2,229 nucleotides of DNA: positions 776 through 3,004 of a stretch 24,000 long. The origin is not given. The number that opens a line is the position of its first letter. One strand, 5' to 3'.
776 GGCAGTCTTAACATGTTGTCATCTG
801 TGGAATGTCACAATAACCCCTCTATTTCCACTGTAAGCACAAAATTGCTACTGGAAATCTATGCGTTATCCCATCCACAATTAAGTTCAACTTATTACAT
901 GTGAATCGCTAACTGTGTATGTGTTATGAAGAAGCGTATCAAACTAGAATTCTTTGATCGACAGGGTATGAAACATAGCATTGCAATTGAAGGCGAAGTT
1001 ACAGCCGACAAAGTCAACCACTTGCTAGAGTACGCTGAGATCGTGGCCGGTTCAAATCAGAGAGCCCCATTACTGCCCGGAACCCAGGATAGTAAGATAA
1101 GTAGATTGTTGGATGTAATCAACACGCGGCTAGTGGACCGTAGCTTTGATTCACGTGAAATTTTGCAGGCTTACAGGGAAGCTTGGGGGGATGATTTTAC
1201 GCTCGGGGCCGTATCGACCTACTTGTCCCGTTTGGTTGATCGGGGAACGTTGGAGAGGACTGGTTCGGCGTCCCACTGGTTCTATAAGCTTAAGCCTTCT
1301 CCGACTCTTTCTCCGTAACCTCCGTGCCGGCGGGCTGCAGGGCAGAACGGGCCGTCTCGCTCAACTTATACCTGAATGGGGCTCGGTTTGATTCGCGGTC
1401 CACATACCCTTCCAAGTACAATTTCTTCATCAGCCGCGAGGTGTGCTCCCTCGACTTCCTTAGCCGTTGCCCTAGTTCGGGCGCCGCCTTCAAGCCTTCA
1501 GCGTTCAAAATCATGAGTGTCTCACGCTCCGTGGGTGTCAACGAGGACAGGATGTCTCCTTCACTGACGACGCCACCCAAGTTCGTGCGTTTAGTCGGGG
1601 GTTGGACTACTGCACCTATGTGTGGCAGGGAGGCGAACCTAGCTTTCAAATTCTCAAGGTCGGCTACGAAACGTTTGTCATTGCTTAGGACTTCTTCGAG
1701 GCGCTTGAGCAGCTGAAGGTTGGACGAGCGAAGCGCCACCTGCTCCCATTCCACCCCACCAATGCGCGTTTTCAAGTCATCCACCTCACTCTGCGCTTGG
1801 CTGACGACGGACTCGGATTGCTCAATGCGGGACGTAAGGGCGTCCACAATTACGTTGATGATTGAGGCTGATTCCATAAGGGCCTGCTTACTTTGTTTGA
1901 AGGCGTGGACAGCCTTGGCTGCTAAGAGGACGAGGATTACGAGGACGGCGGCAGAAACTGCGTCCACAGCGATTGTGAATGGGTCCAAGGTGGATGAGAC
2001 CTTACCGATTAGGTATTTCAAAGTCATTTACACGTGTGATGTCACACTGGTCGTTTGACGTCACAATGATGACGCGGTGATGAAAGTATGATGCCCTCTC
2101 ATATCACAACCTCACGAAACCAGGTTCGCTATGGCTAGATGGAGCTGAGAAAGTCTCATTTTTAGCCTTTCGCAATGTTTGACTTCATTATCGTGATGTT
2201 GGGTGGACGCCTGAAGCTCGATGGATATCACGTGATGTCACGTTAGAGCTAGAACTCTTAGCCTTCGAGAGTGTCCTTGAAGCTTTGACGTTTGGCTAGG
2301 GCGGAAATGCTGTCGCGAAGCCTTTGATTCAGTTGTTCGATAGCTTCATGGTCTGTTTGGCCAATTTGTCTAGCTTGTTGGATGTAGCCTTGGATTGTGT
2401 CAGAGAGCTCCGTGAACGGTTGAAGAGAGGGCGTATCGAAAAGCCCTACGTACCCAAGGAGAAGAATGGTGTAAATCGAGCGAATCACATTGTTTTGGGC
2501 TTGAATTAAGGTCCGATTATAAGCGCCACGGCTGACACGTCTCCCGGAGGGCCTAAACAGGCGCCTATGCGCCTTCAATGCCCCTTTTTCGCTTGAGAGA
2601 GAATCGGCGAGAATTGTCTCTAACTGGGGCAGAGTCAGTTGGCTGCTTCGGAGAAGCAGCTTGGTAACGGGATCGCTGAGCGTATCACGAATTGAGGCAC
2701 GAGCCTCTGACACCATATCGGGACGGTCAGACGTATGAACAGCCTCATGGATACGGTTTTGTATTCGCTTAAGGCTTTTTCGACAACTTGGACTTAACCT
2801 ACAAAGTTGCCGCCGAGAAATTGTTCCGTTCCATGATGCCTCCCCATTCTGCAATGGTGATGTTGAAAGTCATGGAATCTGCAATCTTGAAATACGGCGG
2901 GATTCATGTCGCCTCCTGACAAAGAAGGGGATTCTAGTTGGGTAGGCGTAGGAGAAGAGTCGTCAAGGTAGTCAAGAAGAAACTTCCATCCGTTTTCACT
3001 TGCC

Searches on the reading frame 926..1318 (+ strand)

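Call 13: search_protein_families(library=pfam, proteins=[window:926-1318:+], max_evalue=1)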
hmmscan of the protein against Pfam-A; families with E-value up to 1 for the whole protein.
window:926-1318:+ (130 aa): 2 families
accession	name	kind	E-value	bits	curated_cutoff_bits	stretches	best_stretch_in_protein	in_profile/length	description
PF13338.12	AbiEi_4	-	0.13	12.9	25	1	98-112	27-41/49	Transcriptional regulator, AbiEi antitoxin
PF24971.1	SAMD1_SHD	-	0.17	12.4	27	0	89-112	28-51/78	SAMD1 small helical domain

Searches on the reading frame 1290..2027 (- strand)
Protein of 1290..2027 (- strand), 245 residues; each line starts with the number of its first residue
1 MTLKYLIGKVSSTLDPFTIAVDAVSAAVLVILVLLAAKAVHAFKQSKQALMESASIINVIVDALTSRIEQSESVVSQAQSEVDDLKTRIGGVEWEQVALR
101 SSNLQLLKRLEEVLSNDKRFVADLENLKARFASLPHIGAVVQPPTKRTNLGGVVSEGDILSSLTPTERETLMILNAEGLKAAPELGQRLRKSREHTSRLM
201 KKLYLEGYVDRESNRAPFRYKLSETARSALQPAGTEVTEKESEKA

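Call 13: search_protein_families(library=pfam, proteins=[window:1290-2027:-], max_evalue=1)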
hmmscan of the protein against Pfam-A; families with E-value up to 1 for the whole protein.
window:1290-2027:- (245 aa): 14 families
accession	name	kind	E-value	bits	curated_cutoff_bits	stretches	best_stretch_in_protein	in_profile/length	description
PF12802.13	MarR_2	-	0.0001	22.9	27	1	163-215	3-56/61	MarR family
PF11932.13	DUF3450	-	0.00075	19.3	32.6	1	38-135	37-132/241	Protein of unknown function (DUF3450)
PF01047.28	MarR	-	0.0014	18.9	24.6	1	163-214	1-52/59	MarR family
PF18489.6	Alpha_Helical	-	0.0046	17.6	32.4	1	71-132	65-125/127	Alpha helical domain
PF13463.12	HTH_27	-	0.011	16.4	22.2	1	163-222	1-64/68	Winged helix DNA-binding domain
PF06156.18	YabA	-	0.013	16.6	30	1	63-126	5-68/103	Initiation control protein YabA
PF05266.19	DUF724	-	0.018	15.4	38.4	1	63-133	113-183/188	Protein of unknown function (DUF724)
PF13545.12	HTH_Crp_2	-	0.019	15.3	27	1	184-212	27-56/70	Crp-like helix-turn-helix domain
PF24319.2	DUF7491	-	0.034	14.8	30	1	61-131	16-86/90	Coiled-coil region of unknown function (DUF7491)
PF01978.25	TrmB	-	0.056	13.7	25.6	1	163-222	6-64/68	Sugar-specific transcriptional regulator TrmB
PF08100.18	Dimerisation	-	0.065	13.5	25.6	1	174-229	35-90/93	O-methyltransferase dimerisation domain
PF03446.21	NAD_binding_2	-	0.066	13.7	21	1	20-80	49-109/161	NAD binding domain of 6-phosphogluconate dehydrogenase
PF06791.18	TMP_2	-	0.077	13.1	30.2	1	2-79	58-136/208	Prophage tail length tape measure protein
PF04545.22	Sigma70_r4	-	0.085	12.8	24.1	1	160-202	2-43/50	Sigma-70, region 4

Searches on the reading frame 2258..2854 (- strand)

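Call 13: search_protein_families(library=pfam, proteins=[window:2258-2854:-], max_evalue=1)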
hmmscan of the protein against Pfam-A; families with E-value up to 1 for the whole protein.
window:2258-2854:- (198 aa): 1 family
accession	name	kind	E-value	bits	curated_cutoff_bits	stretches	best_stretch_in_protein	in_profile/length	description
PF22743.2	PspAA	-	0.061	14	27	1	19-84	12-79/92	PspA-Associated protein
